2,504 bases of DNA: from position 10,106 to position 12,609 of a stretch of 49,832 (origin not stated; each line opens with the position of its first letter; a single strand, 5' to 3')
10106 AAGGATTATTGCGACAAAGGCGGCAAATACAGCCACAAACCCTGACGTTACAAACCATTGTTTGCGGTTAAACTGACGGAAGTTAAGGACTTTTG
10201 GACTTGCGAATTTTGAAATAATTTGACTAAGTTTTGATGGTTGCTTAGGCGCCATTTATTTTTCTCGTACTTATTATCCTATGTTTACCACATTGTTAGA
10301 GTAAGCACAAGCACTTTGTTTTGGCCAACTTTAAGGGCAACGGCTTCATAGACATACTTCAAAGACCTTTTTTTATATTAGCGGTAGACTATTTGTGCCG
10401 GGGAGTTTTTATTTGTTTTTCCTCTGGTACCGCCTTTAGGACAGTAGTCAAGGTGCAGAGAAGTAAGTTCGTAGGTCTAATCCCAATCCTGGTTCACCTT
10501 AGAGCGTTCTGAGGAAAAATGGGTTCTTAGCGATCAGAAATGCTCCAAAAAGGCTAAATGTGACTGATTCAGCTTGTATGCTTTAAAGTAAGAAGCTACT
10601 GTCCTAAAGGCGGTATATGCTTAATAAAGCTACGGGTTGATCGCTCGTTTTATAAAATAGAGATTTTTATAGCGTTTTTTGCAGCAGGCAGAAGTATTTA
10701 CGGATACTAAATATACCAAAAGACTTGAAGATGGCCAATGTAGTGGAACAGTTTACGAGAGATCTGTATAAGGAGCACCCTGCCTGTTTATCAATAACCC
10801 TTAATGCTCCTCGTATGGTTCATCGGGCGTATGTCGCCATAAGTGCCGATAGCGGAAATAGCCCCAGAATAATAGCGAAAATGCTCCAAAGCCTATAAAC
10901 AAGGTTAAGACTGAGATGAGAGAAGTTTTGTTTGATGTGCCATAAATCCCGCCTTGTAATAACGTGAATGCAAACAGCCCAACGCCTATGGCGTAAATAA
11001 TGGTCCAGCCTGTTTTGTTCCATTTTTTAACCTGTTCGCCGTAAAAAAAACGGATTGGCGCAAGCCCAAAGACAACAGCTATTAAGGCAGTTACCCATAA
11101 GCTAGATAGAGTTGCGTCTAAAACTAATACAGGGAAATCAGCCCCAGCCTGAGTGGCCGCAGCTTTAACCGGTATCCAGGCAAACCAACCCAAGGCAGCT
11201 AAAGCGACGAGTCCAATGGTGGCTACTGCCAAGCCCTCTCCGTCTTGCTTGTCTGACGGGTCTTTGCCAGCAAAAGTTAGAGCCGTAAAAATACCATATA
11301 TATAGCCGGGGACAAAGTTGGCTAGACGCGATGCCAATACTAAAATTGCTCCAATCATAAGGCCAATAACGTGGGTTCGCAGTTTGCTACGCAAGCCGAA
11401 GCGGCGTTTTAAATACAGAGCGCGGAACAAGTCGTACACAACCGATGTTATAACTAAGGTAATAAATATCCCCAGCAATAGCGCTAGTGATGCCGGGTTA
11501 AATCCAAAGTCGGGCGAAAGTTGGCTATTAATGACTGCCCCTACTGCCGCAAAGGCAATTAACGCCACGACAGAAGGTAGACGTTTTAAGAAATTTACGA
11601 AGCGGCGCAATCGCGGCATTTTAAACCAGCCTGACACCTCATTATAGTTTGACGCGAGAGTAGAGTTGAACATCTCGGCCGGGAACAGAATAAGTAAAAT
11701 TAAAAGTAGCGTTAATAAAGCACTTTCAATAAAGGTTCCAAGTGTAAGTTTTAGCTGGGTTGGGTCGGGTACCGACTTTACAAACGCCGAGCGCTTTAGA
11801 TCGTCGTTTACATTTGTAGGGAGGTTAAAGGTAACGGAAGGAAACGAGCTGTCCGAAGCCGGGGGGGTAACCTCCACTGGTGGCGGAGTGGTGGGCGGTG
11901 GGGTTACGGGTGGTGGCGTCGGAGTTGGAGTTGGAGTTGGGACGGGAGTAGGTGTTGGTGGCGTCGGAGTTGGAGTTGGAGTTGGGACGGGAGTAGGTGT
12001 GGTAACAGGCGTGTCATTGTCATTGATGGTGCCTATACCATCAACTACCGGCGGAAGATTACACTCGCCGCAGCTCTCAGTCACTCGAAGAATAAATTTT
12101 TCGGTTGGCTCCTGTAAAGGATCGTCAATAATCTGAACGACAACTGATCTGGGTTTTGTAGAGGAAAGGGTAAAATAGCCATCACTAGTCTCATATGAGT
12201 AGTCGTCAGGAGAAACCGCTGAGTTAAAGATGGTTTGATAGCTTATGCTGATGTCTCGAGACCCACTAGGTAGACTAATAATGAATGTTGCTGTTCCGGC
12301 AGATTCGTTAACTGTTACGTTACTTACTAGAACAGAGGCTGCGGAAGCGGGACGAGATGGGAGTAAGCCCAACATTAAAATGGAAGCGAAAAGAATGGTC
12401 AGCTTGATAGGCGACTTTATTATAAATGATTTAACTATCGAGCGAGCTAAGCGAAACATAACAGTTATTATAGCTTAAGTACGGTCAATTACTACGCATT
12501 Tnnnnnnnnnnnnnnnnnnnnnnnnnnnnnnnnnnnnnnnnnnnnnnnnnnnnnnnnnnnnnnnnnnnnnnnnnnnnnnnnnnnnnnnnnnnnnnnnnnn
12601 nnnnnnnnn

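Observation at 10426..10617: Second copy of the element with seven fully compensatory stem changes (covariation)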

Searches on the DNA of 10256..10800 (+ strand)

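Call 64: search_dna_similar(query=window:10400-10640:+, collection=phages, mode=distant, max_evalue=0.01)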
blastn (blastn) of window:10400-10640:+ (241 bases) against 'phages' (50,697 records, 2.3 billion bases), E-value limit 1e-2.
No match.

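Call 67: search_rna_families(source=window, start=10256, end=10800, threshold=evalue, max_evalue=5)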
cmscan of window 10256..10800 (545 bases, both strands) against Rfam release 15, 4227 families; matches with E-value up to 5: 1.
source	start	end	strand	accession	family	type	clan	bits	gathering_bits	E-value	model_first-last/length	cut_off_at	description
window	10498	10552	+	RF01962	RMST_1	Gene; lncRNA;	-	13.5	40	1.4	1-61/61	no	Rhabdomyosarcoma 2 associated transcript conserved region 1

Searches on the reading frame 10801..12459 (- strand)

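Call 10: search_protein_families(library=pfam, proteins=[window:10801-12459:-])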
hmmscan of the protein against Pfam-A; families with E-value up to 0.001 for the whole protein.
window:10801-12459:- (552 aa): 1 family
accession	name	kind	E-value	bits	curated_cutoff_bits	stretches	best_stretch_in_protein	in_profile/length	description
PF03160.20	Calx-beta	-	3.6e-07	30.7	27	1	46-129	13-97/119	Calx-beta domain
